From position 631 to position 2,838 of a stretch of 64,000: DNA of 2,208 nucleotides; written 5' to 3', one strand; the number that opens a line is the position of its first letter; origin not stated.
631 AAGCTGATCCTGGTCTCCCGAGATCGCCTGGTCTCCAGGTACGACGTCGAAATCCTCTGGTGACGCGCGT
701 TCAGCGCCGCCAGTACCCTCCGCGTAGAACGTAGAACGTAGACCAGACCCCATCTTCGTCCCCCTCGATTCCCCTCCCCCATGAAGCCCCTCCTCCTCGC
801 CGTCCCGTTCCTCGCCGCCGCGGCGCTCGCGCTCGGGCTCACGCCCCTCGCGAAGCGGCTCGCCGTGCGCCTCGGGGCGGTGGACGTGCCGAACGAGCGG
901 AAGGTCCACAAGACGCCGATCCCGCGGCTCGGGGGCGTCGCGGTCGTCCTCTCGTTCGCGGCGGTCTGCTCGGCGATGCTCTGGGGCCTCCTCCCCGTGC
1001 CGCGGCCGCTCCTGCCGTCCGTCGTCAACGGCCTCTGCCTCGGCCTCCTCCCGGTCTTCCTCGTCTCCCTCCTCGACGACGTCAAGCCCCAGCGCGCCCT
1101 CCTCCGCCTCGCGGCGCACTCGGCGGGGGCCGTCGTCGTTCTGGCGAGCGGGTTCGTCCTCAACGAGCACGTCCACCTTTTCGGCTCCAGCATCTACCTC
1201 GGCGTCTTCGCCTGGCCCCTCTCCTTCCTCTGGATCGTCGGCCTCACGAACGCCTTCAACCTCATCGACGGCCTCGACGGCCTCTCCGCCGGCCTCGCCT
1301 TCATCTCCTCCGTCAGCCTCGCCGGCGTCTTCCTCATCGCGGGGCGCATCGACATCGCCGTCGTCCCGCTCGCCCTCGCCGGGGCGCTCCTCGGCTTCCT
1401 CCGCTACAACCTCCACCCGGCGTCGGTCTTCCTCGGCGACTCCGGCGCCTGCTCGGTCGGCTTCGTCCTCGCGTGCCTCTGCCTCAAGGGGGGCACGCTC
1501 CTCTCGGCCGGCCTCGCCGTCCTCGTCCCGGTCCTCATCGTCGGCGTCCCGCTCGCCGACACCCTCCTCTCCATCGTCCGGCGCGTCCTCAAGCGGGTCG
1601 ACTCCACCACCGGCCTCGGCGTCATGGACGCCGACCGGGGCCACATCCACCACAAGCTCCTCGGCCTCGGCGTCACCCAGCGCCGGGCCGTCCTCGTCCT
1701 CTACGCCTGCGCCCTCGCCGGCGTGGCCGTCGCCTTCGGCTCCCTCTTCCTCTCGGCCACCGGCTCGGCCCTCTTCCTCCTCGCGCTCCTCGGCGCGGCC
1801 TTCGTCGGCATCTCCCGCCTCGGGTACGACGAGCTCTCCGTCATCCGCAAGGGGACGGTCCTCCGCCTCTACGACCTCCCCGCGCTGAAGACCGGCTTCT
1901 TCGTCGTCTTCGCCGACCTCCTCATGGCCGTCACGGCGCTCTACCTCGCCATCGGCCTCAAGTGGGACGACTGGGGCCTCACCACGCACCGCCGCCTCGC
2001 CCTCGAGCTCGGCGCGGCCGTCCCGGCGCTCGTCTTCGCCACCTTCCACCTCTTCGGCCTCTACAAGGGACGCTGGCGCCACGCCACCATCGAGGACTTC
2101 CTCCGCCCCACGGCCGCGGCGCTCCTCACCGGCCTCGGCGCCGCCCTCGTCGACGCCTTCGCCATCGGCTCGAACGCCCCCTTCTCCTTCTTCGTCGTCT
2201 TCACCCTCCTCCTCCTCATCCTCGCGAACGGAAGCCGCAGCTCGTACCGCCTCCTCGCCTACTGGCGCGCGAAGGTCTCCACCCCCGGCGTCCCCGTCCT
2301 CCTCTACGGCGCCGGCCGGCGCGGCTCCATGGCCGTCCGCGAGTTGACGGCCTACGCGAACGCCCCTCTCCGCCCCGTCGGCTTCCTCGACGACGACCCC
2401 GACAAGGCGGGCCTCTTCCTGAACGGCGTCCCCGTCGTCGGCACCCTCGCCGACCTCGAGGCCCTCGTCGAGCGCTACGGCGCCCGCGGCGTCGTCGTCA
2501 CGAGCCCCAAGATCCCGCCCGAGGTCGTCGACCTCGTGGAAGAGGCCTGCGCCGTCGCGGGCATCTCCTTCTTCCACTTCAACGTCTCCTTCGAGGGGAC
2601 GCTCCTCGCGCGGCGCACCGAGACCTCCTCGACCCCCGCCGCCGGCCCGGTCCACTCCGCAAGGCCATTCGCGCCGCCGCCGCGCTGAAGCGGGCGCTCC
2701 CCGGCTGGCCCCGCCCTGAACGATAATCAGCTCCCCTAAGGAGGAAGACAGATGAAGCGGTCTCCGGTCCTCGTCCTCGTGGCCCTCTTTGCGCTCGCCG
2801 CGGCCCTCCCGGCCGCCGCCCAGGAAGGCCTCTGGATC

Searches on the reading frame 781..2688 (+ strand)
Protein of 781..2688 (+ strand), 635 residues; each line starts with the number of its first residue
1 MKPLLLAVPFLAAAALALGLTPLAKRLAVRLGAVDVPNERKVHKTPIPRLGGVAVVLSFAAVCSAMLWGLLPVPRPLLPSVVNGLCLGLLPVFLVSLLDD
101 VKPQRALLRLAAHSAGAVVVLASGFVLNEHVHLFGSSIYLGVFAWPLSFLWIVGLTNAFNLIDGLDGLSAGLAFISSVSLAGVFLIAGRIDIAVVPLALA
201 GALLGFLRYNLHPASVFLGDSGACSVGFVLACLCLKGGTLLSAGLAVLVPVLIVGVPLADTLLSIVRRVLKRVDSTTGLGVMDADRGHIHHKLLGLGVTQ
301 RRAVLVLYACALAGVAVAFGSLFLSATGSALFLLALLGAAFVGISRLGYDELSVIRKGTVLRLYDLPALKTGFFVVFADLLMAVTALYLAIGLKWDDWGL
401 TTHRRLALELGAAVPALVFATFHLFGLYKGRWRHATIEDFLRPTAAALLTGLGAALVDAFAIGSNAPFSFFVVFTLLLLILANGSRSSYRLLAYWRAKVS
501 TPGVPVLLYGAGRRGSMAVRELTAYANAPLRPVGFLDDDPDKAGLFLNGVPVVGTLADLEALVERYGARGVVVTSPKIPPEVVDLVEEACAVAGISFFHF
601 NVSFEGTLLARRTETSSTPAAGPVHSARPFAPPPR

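Call 71: search_protein_families(library=pfam, proteins=[window:781-2688:+], max_evalue=1)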
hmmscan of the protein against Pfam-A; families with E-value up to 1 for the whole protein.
window:781-2688:+ (635 aa): 2 families
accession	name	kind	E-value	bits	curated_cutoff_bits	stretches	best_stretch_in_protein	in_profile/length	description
PF00953.26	Glycos_transf_4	-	1e-36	126.8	27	1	85-236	4-158/160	Glycosyl transferase family 4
PF13727.12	CoA_binding_3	-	5.8e-07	30.1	25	1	424-572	2-146/175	CoA-binding domain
